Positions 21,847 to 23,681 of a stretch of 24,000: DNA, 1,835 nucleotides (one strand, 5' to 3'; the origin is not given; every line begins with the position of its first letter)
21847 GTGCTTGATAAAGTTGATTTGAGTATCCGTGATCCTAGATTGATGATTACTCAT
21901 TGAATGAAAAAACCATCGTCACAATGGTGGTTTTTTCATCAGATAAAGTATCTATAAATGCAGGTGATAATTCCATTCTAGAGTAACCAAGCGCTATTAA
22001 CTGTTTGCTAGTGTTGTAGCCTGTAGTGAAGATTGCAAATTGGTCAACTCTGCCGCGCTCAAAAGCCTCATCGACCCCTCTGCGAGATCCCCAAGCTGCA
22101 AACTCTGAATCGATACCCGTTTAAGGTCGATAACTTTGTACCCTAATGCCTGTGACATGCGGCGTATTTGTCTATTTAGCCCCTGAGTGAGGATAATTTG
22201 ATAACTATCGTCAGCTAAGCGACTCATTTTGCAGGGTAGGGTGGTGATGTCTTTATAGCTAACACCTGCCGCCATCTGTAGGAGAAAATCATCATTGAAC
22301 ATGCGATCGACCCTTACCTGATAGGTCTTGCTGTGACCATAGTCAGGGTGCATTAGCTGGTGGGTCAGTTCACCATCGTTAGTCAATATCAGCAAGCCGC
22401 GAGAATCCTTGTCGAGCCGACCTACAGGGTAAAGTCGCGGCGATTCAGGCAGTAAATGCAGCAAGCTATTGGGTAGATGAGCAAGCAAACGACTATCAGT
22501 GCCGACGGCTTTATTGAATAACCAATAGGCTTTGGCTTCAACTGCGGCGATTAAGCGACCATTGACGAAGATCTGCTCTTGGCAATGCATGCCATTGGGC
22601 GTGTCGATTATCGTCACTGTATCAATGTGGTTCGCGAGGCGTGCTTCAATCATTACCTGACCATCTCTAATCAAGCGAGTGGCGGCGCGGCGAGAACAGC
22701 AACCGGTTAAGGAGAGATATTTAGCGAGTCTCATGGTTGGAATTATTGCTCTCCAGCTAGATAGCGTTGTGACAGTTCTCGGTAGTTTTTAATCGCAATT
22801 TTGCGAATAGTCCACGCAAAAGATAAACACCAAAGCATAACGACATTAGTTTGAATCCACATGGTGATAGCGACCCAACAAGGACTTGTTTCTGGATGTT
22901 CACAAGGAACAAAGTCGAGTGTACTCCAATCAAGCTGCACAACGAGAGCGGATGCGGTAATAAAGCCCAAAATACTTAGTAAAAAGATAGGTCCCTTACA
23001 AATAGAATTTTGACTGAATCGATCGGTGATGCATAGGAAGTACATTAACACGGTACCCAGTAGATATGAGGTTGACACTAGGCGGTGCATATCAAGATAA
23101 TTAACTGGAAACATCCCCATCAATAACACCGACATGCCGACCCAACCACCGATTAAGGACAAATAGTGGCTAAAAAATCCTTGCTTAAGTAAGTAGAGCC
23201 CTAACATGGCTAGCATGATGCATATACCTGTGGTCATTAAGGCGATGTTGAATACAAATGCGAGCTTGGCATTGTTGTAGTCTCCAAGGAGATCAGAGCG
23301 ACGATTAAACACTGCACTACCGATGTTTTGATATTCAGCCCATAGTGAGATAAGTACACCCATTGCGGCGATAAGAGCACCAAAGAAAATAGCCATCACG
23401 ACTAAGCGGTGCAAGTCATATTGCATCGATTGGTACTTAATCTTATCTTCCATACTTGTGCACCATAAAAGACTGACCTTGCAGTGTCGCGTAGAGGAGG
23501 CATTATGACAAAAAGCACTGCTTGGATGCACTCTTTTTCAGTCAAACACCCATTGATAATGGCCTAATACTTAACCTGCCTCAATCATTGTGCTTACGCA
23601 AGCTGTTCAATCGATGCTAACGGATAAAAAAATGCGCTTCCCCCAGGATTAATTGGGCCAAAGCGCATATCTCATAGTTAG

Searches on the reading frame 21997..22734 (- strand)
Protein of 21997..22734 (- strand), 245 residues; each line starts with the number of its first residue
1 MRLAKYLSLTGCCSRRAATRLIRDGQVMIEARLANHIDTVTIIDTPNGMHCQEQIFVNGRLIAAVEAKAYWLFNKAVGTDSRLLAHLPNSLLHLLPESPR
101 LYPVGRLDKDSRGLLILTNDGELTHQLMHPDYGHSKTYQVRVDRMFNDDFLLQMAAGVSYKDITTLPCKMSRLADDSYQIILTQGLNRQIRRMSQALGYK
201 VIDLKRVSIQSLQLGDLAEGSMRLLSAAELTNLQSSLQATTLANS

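Call 7: search_protein_families(library=pfam, proteins=[window:21997-22734:-], max_evalue=0.01)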
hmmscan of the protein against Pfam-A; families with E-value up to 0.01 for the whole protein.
window:21997-22734:- (245 aa): 2 families
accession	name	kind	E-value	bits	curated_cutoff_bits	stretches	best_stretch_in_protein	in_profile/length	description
PF00849.27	PseudoU_synth_2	-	1.3e-16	61.6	26.8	1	55-195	17-151/152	RNA pseudouridylate synthase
PF01479.30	S4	-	1.3e-05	25.3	22.8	1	1-29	1-30/48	S4 domain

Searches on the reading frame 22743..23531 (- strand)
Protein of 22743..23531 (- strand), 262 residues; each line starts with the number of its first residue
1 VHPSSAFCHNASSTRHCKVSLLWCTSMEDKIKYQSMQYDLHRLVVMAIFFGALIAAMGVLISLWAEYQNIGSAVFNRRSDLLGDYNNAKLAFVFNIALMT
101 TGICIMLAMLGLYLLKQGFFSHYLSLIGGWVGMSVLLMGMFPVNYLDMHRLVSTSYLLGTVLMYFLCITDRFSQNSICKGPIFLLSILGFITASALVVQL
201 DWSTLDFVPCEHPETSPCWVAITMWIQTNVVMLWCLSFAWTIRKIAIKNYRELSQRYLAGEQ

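Call 7: search_protein_families(library=pfam, proteins=[window:22743-23531:-], max_evalue=0.01)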
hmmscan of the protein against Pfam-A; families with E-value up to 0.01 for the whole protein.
window:22743-23531:- (262 aa): 1 family
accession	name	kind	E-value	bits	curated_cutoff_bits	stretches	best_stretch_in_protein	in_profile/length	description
PF06197.19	DUF998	-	8.2e-10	39.1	30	1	52-240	4-183/184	Protein of unknown function (DUF998)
